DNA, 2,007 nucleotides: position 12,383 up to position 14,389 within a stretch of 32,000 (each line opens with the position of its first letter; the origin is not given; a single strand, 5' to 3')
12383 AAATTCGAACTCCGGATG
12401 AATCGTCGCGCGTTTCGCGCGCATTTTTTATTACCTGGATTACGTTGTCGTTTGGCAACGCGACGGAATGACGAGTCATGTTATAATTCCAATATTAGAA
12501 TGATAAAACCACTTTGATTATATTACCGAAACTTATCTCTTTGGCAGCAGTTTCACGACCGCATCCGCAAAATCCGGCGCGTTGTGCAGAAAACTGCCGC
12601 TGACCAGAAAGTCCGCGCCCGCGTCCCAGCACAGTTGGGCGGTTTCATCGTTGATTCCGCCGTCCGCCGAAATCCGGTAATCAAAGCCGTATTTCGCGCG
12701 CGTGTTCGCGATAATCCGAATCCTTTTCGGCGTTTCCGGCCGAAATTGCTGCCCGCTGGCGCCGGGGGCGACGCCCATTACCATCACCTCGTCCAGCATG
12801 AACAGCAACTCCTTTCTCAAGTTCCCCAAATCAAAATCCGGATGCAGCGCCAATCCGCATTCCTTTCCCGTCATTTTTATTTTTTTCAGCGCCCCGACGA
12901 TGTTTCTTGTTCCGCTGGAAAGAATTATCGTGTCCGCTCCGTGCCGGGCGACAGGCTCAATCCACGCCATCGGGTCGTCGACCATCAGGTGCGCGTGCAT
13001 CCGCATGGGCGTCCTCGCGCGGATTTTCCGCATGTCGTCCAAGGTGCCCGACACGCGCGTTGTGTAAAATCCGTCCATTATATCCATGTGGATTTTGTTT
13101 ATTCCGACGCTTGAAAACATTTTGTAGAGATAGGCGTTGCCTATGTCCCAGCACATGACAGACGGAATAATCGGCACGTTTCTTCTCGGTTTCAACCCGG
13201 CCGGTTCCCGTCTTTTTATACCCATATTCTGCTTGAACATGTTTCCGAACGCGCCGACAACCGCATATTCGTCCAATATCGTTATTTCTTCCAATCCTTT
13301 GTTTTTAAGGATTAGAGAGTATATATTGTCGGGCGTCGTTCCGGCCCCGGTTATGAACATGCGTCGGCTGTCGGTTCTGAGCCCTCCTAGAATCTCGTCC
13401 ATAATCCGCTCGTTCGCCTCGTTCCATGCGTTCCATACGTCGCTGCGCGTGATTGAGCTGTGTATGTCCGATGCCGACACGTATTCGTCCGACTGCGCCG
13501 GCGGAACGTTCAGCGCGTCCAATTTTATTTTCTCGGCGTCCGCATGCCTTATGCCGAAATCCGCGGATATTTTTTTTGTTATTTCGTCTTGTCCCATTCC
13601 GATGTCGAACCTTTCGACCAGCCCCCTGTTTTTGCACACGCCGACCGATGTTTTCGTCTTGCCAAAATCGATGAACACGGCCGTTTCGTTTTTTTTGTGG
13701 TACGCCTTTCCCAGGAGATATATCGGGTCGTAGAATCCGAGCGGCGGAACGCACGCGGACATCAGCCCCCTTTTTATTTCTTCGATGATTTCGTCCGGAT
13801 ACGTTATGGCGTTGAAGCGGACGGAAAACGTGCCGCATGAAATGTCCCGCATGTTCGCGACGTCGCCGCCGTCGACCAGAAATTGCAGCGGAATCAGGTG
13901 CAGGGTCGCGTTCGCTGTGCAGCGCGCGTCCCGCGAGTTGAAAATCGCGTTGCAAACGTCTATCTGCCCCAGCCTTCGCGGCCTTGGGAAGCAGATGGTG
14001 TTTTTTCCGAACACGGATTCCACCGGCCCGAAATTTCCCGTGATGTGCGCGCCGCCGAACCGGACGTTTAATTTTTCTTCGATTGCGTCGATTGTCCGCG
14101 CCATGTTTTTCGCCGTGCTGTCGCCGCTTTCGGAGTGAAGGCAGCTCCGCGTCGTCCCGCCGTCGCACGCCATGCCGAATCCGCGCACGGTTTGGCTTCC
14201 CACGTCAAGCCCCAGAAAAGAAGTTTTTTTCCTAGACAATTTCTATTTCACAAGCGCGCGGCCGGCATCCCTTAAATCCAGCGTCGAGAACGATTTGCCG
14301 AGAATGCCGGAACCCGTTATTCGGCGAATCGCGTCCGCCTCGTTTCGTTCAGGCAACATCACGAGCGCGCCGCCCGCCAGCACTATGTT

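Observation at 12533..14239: FtsA actin fold fused in frame to a ribulose-phosphate 3-epimerase barrel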

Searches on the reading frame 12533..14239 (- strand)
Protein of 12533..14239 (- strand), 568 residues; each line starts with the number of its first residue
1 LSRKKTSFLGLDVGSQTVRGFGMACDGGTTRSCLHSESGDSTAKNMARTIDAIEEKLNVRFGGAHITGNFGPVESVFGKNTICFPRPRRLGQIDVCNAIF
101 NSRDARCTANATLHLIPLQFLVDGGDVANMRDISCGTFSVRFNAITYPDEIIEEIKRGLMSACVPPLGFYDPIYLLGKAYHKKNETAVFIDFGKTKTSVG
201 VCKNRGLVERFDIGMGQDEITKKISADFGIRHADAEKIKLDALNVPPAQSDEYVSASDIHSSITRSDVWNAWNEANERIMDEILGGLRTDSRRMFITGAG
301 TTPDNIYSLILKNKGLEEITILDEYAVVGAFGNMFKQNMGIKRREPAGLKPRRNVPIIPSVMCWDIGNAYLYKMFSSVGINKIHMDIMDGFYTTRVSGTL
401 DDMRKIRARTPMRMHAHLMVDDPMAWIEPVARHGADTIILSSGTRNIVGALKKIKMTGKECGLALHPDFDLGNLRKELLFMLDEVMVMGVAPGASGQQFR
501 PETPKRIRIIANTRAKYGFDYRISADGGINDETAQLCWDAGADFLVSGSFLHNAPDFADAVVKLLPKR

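Call 3: search_protein_families(library=pfam, proteins=[window:12533-14239:-], max_evalue=0.01)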
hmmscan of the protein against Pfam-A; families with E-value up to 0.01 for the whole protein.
window:12533-14239:- (568 aa): 2 families
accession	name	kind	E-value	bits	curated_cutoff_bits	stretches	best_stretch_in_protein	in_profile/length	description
PF00834.25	Ribul_P_3_epim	-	3.4e-35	121.7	21.1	1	373-550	19-196/198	Ribulose-phosphate 3 epimerase family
PF14450.12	FtsA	-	1.7e-06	28.9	31.8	1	188-241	1-54/127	Cell division protein FtsA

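Call 4: search_protein_families(library=ncbifam, proteins=[window:12533-14239:-], max_evalue=0.01)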
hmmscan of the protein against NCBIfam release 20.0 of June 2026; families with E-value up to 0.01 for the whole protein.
window:12533-14239:- (568 aa): 7 families
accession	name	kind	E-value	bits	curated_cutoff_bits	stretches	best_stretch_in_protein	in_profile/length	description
NF004076.0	PRK05581.1-4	subfamily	6.6e-44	149.8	165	1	354-560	4-211/221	ribulose-phosphate 3-epimerase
TIGR01163.1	rpe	equivalog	7e-39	133.4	212.6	1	373-564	19-210/211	ribulose-phosphate 3-epimerase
NF007266.0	PRK09722.1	equivalog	1.4e-31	109.8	271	1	356-549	4-198/230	D-allulose 6-phosphate 3-epimerase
NF005944.0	PRK08005.1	equivalog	1.2e-16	60.6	376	1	378-558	25-201/210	ribulose-phosphate 3 epimerase family protein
NF005986.0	PRK08091.1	equivalog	1e-08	35.4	264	1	377-558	36-217/229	ribulose-phosphate 3-epimerase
TIGR01174.1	ftsA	equivalog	1.6e-07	30.7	175.85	1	111-260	118-273/371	cell division protein FtsA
NF041755.1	RuMP_HxlAB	equivalog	0.0059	15.6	500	0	512-560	154-202/391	bifunctional 3-hexulose-6-phosphate synthase/6-phospho-3-hexuloisomerase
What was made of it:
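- On FtsA (cell-division actin-like ATPase): Window protein: PF14450 scores 28.9 bits against 31.8, and TIGR01174 scores 30.7 against 175.85 (calls 3, 4).
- On Ribulose-phosphate 3-epimerase family (PF00834): Scores are 133.4 against 212.6 and 149.8 against 165 (call 4).
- Checked: NCBIfam rpe models cover 354-560 (call 4). N-terminal half, single sequence: the FtsA signal is weak (PF14450 28.9 bits against a cutoff of 31.8; TIGR01174 30.7 bits against 175.85; calls 3, 4).
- The single-sequence FtsA scores of the window protein fall below the curated cutoffs (calls 3, 4). Scores fall below the NCBIfam equivalog cutoffs (call 4).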

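Call 5: find_homologous_proteins(query=window:12533-14239:-)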
Query window:12533-14239:- (568 aa): 139 proteins with E <= 0.001 among 8000 candidates; the best 120 are listed.
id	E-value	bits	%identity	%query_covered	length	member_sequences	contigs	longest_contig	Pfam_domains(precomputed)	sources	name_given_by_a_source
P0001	0.0e+0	1287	100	98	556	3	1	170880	PF14450.13,PF00834.26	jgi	jgi:ribulose-phosphate 3-epimerase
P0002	1.7e-211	722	56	100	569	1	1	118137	PF00834.26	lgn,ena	-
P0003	8.6e-210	716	57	99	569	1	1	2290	PF02491.26,PF00834.26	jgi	jgi:ribulose-phosphate 3-epimerase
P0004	6.7e-208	710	59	96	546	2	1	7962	PF00834.26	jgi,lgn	jgi:ribulose-phosphate 3-epimerase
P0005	1.1e-207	709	70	75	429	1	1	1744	PF00834.26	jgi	jgi:ribulose-phosphate 3-epimerase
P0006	5.6e-205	700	56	99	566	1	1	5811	PF02491.26,PF00834.26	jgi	jgi:ribulose-phosphate 3-epimerase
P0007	3.2e-202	691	53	100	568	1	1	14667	PF14450.13,PF00834.26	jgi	jgi:ribulose-phosphate 3-epimerase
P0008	1.3e-197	676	55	99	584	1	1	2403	PF00834.26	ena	-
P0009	1.1e-196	673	55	99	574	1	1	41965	PF02491.26,PF00834.26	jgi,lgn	jgi:ribulose-phosphate 3-epimerase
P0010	9.8e-192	656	53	99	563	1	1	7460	PF00834.26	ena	-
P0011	9.8e-192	656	53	100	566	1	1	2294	PF14450.13,PF00834.26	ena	-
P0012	8.0e-189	647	52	100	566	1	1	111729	PF02491.26,PF00834.26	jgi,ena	-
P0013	4.8e-188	644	52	100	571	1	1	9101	PF02491.26,PF00834.26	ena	-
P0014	9.3e-188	643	51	99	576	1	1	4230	PF02491.26,PF00834.26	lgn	-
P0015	4.2e-183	628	51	99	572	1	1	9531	PF14450.13,PF00834.26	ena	-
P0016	1.4e-179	616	51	99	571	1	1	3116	PF14450.13,PF00834.26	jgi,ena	-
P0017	3.7e-178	611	51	99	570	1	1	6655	PF00834.26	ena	-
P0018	3.1e-159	549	49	99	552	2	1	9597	PF00834.26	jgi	jgi:ribulose-phosphate 3-epimerase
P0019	4.4e-94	334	33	99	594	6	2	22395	PF06723.20,PF14450.13,PF00834.26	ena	-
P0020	4.8e-94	334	33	100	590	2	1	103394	PF14450.13,PF00834.26,PF11104.15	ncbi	-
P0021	1.1e-91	326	34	100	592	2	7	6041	PF14450.13,PF00834.26,PF11104.15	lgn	-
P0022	1.3e-90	322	35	99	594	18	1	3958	PF14450.13,PF00834.26,PF11104.15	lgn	-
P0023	1.8e-90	322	33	99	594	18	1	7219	PF14450.13,PF00834.26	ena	-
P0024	2.2e-90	322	34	100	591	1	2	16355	PF14450.13,PF00834.26,PF11104.15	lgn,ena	-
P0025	3.4e-90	321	34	100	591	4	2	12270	PF14450.13,PF00834.26,PF11104.15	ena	-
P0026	3.7e-90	321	34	100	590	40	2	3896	PF14450.13,PF00834.26,PF11104.15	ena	-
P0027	1.6e-89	319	35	100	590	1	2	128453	PF14450.13,PF00834.26,PF11104.15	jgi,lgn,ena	-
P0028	1.8e-89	319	34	100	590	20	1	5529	PF14450.13,PF00834.26,PF11104.15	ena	-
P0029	1.0e-88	316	34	100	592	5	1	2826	PF06723.20,PF14450.13,PF00834.26,PF11104.15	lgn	-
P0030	1.0e-88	316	35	100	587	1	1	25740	PF14450.13,PF00834.26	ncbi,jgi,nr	ncbi:MAG: ribulose-phosphate 3-epimerase [Rickettsiales bacterium]|jgi:ribulose-phosphate 3-epimeras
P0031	1.3e-88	316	34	99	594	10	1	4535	PF14450.13,PF00834.26,PF11104.15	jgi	jgi:ribulose-phosphate 3-epimerase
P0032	1.5e-88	316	31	99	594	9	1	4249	PF14450.13,PF00834.26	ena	-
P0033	2.4e-88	315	33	100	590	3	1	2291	PF06723.20,PF14450.13,PF00834.26,PF11104.15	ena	-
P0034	2.7e-86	308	32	99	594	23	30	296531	PF14450.13,PF00834.26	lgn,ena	-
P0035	6.6e-86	307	34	99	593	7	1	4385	PF14450.13,PF00834.26,PF11104.15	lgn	-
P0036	6.7e-86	307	34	100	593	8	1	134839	PF14450.13,PF00834.26,PF11104.15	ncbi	-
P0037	6.9e-86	307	33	100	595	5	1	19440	PF14450.13,PF00834.26,PF11104.15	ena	-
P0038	1.5e-85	306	33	98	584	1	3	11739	PF14450.13,PF00834.26,PF11104.15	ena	-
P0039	2.2e-85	305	32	99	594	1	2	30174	PF14450.13,PF00834.26,PF11104.15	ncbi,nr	ncbi:MAG: ribulose-phosphate 3-epimerase [Alphaproteobacteria bacterium]|nr:ribulose-phosphate 3-epi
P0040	3.9e-85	304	33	99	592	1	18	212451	PF14450.13,PF00834.26,PF11104.15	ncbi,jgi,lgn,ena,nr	ncbi:MAG: ribulose-phosphate 3-epimerase [Alphaproteobacteria bacterium]|nr:ribulose-phosphate 3-epi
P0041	7.2e-85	303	33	100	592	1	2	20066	PF14450.13,PF00834.26,PF11104.15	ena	-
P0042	7.5e-85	303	33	99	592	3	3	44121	PF14450.13,PF00834.26,PF11104.15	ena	-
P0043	9.8e-85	303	33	100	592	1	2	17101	PF14450.13,PF00834.26,PF11104.15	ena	-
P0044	1.7e-84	302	32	100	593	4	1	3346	PF06723.20,PF14450.13,PF00834.26,PF11104.15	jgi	jgi:ribulose-phosphate 3-epimerase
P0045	1.8e-84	302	33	100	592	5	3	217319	PF14450.13,PF00834.26,PF11104.15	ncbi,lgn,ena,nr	ncbi:MAG: ribulose-phosphate 3-epimerase [Alphaproteobacteria bacterium]|nr:ribulose-phosphate 3-epi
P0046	2.0e-84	302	33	100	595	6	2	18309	PF14450.13,PF00834.26,PF11104.15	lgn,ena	-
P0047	5.0e-84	301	33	99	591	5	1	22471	PF06723.20,PF14450.13,PF00834.26,PF11104.15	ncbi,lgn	-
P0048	6.6e-84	300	32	100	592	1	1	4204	PF14450.13,PF00834.26,PF11104.15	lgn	-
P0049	8.5e-84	300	34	99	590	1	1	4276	PF14450.13,PF00834.26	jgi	jgi:ribulose-phosphate 3-epimerase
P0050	1.7e-83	299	33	100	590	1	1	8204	PF14450.13,PF00834.26,PF11104.15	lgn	-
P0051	1.7e-83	299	32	100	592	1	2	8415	PF14450.13,PF00834.26,PF11104.15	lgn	-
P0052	1.7e-83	299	32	99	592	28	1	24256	PF06723.20,PF14450.13,PF00834.26,PF11104.15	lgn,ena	-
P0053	1.8e-83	299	32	99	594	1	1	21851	PF06723.20,PF14450.13,PF00834.26,PF11104.15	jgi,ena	-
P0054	1.9e-83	299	33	100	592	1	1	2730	PF14450.13,PF00834.26,PF11104.15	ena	-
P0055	2.4e-83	298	31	99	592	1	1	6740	PF06723.20,PF14450.13,PF00834.26,PF11104.15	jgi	-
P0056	2.7e-83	298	31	99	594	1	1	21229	PF06723.20,PF14450.13,PF00834.26,PF11104.15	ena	-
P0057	2.8e-83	298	33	100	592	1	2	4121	PF14450.13,PF00834.26,PF11104.15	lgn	-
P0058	7.2e-83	297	34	99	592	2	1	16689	PF14450.13,PF00834.26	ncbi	-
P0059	1.2e-82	296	31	99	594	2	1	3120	PF06723.20,PF14450.13,PF00834.26,PF11104.15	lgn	-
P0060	1.5e-82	296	32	99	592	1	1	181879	PF14450.13,PF00834.26,PF11104.15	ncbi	-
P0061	1.7e-82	296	32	100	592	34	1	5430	PF14450.13,PF00834.26,PF11104.15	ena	-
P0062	2.0e-82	295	32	100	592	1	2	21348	PF14450.13,PF00834.26,PF11104.15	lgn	-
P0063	2.0e-82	295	32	99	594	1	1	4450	PF14450.13,PF00834.26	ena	-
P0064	2.1e-82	295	32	100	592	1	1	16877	PF14450.13,PF00834.26,PF11104.15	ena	-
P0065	2.2e-82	295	32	100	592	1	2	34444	PF14450.13,PF00834.26,PF11104.15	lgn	-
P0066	2.2e-82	295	32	100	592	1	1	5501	PF14450.13,PF00834.26,PF11104.15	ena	-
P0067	2.2e-82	295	32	100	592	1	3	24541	PF14450.13,PF00834.26,PF11104.15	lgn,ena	-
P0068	2.7e-82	295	33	99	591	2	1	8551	PF06723.20,PF14450.13,PF00834.26,PF11104.15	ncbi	-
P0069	2.8e-82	295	32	100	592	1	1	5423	PF14450.13,PF00834.26,PF11104.15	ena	-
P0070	2.9e-82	295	32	100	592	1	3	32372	PF14450.13,PF00834.26,PF11104.15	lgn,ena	-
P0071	2.9e-82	295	32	100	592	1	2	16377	PF14450.13,PF00834.26,PF11104.15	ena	-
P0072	2.9e-82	295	32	100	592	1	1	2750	PF14450.13,PF00834.26,PF11104.15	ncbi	-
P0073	3.0e-82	295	33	100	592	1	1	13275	PF14450.13,PF00834.26,PF11104.15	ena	-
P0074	3.0e-82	295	32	100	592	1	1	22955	PF14450.13,PF00834.26,PF11104.15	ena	-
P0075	3.0e-82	295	32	100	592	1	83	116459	PF14450.13,PF00834.26,PF11104.15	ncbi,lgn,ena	-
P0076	3.0e-82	295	32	100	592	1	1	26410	PF14450.13,PF00834.26,PF11104.15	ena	-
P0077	3.0e-82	295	32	100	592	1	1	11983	PF14450.13,PF00834.26,PF11104.15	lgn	-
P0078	3.2e-82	295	33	99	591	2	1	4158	PF14450.13,PF00834.26,PF11104.15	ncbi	-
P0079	3.2e-82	295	32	100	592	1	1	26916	PF14450.13,PF00834.26,PF11104.15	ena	-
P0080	3.3e-82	295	32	100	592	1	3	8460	PF14450.13,PF00834.26,PF11104.15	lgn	-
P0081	3.6e-82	295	32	100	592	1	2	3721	PF14450.13,PF00834.26,PF11104.15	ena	-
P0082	4.0e-82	294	30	99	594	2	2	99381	PF06723.20,PF14450.13,PF00834.26,PF11104.15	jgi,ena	-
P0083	4.2e-82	294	32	100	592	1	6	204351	PF14450.13,PF00834.26,PF11104.15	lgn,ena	-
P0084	4.2e-82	294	32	100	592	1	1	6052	PF14450.13,PF00834.26,PF11104.15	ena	-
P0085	4.4e-82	294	32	100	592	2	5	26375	PF14450.13,PF00834.26,PF11104.15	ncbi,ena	-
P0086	4.4e-82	294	31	99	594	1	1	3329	PF06723.20,PF14450.13,PF00834.26,PF11104.15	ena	-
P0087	4.8e-82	294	31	99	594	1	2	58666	PF06723.20,PF14450.13,PF00834.26,PF11104.15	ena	-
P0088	4.9e-82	294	33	100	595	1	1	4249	PF14450.13,PF00834.26,PF11104.15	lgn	-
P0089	5.2e-82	294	32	100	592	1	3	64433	PF14450.13,PF00834.26,PF11104.15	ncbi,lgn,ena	-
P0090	5.8e-82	294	32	100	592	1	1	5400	PF14450.13,PF00834.26,PF11104.15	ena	-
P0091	7.2e-82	294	32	100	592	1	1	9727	PF14450.13,PF00834.26,PF11104.15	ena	-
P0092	1.3e-81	293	31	100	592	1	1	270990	PF06723.20,PF14450.13,PF00834.26,PF11104.15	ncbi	-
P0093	2.0e-81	292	32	100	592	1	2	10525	PF14450.13,PF00834.26,PF11104.15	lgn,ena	-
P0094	2.0e-81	292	32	100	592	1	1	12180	PF14450.13,PF00834.26,PF11104.15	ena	-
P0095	2.8e-81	292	33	100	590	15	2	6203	PF14450.13,PF00834.26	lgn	-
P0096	5.3e-81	291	32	100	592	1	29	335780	PF14450.13,PF00834.26,PF11104.15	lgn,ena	-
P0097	5.4e-81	291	32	100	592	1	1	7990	PF14450.13,PF00834.26,PF11104.15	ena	-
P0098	5.4e-81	291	32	100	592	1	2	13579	PF14450.13,PF00834.26,PF11104.15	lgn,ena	-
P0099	6.7e-81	290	33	100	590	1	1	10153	PF14450.13,PF00834.26,PF11104.15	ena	-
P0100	7.2e-81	290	32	100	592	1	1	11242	PF14450.13,PF00834.26,PF11104.15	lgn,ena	-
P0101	7.3e-81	290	32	100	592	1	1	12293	PF14450.13,PF00834.26,PF11104.15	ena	-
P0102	7.3e-81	290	32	99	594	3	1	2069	PF06723.20,PF14450.13,PF00834.26,PF11104.15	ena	-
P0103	1.1e-80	290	31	100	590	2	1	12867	PF06723.20,PF14450.13,PF00834.26,PF11104.15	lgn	-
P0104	1.3e-80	289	32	100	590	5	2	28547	PF06723.20,PF14450.13,PF00834.26,PF11104.15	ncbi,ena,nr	ncbi:MAG: ribulose-phosphate 3-epimerase [Alphaproteobacteria bacterium]|nr:ribulose-phosphate 3-epi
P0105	2.1e-80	289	33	99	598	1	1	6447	PF14450.13,PF00834.26,PF11104.15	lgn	-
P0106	3.1e-80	288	33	99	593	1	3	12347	PF14450.13,PF00834.26,PF11104.15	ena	-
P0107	4.4e-80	288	33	100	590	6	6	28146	PF14450.13,PF00834.26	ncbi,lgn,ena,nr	ncbi:MAG: ribulose-phosphate 3-epimerase [Alphaproteobacteria bacterium]|nr:ribulose-phosphate 3-epi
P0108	5.0e-80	288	33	99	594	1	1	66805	PF14450.13,PF00834.26,PF11104.15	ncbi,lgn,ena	-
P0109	5.7e-80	287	33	99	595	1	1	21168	PF14450.13,PF00834.26,PF11104.15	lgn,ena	-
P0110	5.9e-80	287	33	99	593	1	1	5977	PF14450.13,PF00834.26,PF11104.15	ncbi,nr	ncbi:MAG: pilus assembly protein PilM [Alphaproteobacteria bacterium]|nr:pilus assembly protein PilM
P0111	7.0e-80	287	33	99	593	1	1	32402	PF14450.13,PF00834.26,PF11104.15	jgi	-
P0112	8.9e-80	287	32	99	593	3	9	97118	PF14450.13,PF00834.26,PF11104.15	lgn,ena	-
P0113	9.4e-80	287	33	99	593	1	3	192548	PF14450.13,PF00834.26,PF11104.15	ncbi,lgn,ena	-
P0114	1.1e-79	286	32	99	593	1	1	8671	PF14450.13,PF00834.26,PF11104.15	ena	-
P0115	1.2e-79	286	32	99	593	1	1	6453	PF14450.13,PF00834.26,PF11104.15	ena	-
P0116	2.0e-79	285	31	99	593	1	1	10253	PF14450.13,PF00834.26,PF11104.15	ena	-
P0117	2.1e-79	285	33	99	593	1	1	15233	PF14450.13,PF00834.26,PF11104.15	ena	-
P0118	5.8e-79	284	32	100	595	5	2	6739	PF14450.13,PF00834.26,PF11104.15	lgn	-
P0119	8.3e-79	283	32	99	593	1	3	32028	PF14450.13,PF00834.26,PF11104.15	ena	-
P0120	1.0e-78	283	33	100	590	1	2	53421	PF14450.13,PF00834.26,PF11104.15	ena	-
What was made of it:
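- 12533..14239 (-): Whole ftsA::rpe fusion ORF (568 aa, TTG start, stop codon at 12533-12535). More than 100 full-length homologs (call 5).
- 139 hits, the 120 listed all sharing both domains (call 5). NCBI names one member 'PilM' (call 5). The fusion is the gene that databases call Rpe in these MAGs (call 5).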

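Call 8: search_solved_structures(query=window:12533-14239:-, max_evalue=0.01, show_alignments=2)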
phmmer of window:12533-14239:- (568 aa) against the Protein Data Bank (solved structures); distinct sequences matched with E-value up to 0.01: 14.
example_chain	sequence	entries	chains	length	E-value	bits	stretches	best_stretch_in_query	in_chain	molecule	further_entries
2fli_A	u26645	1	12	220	8.9e-35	123.2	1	356-561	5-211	ribulose-phosphate 3-epimerase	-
1tqj_A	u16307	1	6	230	1.5e-25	92.7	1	353-562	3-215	Ribulose-phosphate 3-epimerase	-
1rpx_A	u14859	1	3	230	1.2e-21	79.9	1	357-562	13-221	PROTEIN (RIBULOSE-PHOSPHATE 3-EPIMERASE)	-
7b1w_J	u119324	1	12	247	4.6e-21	77.9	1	354-561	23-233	Ribulose-phosphate 3-epimerase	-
3ct7_A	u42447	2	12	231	4.4e-20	74.7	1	357-559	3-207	D-allulose-6-phosphate 3-epimerase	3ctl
1h1y_A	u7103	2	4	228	7.1e-20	74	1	356-561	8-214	D-RIBULOSE-5-PHOSPHATE 3-EPIMERASE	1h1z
3qc3_A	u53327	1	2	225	7.4e-20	73.9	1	357-562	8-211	D-ribulose-5-phosphate-3-epimerase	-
3ovp_A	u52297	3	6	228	8e-20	73.8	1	357-562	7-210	Ribulose-phosphate 3-epimerase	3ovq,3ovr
4nu7_A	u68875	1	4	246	1e-18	70.2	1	357-556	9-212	Ribulose-phosphate 3-epimerase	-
5umf_A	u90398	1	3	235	8.7e-18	67.1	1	375-561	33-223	Ribulose-phosphate 3-epimerase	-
7u5y_A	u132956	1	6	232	2.7e-17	65.5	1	357-561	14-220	Ribulose-phosphate 3-epimerase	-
3inp_A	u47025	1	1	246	4.1e-17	64.9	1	353-564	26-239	D-ribulose-phosphate 3-epimerase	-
7sbj_A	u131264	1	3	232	1.5e-14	56.4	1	377-561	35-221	Ribulose-phosphate 3-epimerase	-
1tqx_A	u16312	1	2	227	1.9e-14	56.1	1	357-556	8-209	D-ribulose-5-phosphate 3-epimerase, putative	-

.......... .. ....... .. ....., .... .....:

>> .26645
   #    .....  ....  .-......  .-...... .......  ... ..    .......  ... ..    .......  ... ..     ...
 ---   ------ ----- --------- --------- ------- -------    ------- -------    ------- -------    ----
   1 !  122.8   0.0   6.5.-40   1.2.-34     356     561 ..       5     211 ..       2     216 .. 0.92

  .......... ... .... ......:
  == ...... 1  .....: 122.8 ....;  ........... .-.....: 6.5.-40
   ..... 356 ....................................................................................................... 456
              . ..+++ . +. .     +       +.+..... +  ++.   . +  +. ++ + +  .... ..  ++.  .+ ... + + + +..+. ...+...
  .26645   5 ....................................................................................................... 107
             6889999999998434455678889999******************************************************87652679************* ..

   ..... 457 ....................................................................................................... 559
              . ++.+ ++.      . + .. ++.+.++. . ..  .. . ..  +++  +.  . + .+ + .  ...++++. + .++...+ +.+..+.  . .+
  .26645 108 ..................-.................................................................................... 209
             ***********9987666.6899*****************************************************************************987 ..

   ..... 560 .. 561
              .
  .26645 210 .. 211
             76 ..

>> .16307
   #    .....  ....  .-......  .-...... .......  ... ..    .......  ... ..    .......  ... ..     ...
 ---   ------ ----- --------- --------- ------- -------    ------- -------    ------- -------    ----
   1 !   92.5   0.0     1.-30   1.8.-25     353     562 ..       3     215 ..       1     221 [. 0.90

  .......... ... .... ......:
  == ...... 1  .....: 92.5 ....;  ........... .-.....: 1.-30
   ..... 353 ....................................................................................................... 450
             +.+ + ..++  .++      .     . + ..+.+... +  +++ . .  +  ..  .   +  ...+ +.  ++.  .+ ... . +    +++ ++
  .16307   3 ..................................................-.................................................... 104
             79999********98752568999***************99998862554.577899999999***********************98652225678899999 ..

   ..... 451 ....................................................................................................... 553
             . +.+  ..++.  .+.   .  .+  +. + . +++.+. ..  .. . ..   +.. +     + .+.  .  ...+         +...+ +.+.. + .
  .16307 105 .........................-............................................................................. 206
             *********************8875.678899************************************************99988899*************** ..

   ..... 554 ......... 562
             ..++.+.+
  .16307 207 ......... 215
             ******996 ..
